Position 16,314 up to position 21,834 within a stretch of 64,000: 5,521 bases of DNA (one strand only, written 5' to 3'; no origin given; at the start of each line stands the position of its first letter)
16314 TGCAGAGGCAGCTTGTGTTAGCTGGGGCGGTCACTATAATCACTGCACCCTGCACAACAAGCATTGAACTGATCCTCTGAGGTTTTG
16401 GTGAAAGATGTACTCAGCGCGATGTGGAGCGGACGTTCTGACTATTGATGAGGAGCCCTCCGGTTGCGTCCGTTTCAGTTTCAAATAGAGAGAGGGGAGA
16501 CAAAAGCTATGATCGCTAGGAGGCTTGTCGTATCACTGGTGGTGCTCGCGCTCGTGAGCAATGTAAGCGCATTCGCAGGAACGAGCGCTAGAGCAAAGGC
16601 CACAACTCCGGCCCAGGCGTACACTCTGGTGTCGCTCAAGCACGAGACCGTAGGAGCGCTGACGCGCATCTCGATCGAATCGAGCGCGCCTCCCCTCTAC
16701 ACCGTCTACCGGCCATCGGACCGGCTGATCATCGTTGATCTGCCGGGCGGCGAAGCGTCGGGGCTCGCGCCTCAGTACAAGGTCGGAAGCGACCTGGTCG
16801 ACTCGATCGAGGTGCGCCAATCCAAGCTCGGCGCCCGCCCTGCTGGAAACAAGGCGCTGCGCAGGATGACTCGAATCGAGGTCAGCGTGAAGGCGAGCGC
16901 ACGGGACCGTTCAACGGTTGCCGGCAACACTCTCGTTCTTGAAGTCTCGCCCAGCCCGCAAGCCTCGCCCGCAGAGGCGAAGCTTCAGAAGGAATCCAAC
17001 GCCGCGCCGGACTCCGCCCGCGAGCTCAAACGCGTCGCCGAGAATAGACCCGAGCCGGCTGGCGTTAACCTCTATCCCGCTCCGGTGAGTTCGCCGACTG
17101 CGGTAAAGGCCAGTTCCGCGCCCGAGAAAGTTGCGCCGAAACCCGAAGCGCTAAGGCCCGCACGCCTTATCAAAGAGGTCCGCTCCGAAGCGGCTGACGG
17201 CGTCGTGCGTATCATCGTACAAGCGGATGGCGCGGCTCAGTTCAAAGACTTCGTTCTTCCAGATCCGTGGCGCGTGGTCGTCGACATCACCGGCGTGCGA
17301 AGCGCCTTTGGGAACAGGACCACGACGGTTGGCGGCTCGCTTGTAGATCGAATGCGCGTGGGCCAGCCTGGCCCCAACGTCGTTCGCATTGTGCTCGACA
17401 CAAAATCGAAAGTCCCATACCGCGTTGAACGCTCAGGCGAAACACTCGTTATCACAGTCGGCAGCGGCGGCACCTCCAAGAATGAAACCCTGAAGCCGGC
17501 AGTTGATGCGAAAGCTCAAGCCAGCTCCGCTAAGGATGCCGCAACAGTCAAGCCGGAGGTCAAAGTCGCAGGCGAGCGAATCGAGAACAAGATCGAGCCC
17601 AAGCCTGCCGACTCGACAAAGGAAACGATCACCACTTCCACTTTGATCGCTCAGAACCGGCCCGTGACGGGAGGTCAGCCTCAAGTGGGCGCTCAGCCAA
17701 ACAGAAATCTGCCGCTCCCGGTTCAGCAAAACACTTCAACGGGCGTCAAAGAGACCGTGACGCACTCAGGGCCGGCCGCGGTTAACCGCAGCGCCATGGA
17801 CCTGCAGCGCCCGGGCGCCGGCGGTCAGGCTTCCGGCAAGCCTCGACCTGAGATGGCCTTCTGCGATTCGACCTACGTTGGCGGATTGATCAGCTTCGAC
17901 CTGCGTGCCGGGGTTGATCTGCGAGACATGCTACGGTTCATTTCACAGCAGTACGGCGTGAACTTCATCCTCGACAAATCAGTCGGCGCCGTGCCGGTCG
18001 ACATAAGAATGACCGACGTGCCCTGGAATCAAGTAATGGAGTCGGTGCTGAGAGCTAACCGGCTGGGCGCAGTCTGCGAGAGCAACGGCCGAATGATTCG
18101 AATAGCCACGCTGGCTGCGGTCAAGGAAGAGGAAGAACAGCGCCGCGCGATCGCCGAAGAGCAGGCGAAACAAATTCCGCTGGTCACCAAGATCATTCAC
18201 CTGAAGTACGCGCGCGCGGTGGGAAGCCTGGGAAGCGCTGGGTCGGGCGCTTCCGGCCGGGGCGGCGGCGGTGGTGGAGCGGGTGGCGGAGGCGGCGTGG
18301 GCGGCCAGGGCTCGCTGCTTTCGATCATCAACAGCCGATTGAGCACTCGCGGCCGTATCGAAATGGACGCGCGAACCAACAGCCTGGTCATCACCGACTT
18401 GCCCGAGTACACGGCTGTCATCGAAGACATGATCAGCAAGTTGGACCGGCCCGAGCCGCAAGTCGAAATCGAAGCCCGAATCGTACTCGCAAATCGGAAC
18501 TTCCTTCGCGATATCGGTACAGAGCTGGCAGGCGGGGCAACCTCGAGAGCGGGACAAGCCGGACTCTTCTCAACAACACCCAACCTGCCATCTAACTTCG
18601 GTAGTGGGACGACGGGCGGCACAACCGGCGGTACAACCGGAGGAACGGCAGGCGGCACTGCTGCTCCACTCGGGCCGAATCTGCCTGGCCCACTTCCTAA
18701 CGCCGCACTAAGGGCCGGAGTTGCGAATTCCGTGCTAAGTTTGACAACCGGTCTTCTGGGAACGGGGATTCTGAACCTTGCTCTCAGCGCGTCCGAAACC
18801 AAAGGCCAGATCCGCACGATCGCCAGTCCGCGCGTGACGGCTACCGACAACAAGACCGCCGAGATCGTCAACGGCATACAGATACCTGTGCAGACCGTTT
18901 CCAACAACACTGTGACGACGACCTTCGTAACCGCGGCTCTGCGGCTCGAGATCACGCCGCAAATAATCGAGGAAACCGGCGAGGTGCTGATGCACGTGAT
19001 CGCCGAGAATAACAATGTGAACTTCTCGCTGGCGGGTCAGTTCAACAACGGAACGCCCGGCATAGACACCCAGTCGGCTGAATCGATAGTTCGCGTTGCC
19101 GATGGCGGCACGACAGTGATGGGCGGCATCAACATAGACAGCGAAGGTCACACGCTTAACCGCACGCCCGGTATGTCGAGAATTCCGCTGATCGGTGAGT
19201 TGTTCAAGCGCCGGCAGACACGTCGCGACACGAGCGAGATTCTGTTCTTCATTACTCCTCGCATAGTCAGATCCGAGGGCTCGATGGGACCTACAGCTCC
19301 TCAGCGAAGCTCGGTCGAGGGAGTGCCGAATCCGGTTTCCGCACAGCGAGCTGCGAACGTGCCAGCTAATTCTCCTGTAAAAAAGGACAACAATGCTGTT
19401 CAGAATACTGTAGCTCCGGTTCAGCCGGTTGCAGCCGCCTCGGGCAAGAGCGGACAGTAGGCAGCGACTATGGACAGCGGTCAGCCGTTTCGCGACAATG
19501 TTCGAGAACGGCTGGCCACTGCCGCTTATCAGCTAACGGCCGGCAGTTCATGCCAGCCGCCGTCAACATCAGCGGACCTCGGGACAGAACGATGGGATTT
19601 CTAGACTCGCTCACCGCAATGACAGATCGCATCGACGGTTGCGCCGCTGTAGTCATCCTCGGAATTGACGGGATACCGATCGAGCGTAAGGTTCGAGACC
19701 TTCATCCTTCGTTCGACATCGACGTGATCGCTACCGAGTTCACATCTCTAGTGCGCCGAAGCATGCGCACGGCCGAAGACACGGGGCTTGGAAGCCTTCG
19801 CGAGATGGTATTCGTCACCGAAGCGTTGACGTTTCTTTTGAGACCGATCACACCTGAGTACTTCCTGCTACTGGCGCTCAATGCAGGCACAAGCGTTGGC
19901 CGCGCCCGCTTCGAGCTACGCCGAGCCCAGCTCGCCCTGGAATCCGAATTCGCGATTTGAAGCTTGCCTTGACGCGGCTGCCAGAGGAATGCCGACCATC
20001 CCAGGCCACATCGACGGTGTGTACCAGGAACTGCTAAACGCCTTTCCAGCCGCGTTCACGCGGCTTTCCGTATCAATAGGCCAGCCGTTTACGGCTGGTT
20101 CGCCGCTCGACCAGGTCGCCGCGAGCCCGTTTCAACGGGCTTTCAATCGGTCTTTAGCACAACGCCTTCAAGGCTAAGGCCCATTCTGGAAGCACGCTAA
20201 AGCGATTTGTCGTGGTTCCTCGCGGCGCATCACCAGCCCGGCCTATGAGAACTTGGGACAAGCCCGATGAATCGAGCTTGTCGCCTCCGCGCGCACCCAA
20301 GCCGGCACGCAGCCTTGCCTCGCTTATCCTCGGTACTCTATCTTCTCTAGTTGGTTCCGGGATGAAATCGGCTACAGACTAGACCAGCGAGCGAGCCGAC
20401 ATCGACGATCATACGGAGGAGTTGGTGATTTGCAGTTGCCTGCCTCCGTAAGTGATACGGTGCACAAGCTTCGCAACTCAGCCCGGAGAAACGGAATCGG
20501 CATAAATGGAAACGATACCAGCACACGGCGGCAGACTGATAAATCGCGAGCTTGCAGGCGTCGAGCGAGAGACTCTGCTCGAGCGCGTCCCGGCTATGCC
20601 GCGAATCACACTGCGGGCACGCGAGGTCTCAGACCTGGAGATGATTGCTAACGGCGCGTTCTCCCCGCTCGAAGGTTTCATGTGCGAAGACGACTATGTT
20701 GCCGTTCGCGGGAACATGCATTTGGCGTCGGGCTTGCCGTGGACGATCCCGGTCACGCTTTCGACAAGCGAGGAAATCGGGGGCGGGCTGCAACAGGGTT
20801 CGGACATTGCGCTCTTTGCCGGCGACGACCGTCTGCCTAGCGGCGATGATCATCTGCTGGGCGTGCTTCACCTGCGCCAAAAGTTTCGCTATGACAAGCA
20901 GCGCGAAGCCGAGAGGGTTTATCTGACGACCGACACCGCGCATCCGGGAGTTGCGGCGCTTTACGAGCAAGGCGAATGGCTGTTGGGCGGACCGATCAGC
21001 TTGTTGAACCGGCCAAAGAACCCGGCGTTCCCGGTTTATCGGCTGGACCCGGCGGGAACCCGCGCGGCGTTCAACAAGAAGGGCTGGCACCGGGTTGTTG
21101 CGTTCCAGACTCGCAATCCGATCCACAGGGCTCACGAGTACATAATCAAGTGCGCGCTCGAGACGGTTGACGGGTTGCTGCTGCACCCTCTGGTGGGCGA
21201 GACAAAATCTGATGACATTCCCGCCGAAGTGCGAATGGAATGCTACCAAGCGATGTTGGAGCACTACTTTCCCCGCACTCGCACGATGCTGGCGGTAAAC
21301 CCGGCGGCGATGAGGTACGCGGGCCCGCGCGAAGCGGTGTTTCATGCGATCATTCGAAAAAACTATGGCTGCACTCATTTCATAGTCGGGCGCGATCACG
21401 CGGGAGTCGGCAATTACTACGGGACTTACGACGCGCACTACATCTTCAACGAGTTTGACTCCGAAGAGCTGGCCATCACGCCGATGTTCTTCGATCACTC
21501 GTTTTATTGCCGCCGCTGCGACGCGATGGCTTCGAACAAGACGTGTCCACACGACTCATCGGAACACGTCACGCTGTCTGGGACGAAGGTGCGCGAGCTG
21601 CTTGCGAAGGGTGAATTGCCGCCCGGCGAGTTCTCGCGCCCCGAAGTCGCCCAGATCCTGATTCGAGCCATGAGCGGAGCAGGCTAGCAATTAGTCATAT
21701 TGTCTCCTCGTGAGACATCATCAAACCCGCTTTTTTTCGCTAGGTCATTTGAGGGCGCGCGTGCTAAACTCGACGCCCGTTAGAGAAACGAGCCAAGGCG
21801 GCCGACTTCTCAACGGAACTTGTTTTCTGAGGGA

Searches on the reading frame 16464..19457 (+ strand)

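Call 30: search_protein_families(library=pfam, proteins=[window:16464-19457:+], max_evalue=0.00001)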
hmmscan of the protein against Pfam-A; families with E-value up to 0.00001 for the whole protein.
window:16464-19457:+ (998 aa): 3 families
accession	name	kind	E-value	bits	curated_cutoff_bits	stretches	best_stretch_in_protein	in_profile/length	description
PF00263.26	Secretin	-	1.8e-38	132.2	27.5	1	777-936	2-169/169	Bacterial type II and III secretion system protein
PF11741.13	AMIN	-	4.9e-17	62.3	20.5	1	239-331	2-100/101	AMIN domain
PF03958.22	Secretin_N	-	3.2e-10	40.5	28.2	1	579-666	5-69/69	Bacterial type II/III secretion system short domain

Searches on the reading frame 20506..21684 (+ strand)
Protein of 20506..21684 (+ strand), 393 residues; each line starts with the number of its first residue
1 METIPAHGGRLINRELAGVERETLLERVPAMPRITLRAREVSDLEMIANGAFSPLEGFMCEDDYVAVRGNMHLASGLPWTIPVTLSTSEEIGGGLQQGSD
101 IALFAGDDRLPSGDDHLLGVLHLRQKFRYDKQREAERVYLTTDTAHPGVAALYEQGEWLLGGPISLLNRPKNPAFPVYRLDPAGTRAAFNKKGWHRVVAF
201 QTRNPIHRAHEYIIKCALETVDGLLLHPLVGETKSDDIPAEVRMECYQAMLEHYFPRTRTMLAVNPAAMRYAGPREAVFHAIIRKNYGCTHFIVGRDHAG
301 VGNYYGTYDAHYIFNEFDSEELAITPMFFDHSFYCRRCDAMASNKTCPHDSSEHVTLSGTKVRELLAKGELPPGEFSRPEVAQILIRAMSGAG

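Call 30: search_protein_families(library=pfam, proteins=[window:20506-21684:+], max_evalue=0.00001)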
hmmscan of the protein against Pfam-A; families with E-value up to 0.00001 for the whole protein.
window:20506-21684:+ (393 aa): 2 families
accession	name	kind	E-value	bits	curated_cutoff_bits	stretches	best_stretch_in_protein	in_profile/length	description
PF01747.23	ATP-sulfurylase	-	1.4e-100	335.5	24.3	1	178-387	3-211/212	ATP-sulfurylase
PF14306.12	PUA_2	-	1.7e-47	161.4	27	1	5-169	2-159/159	PUA-like domain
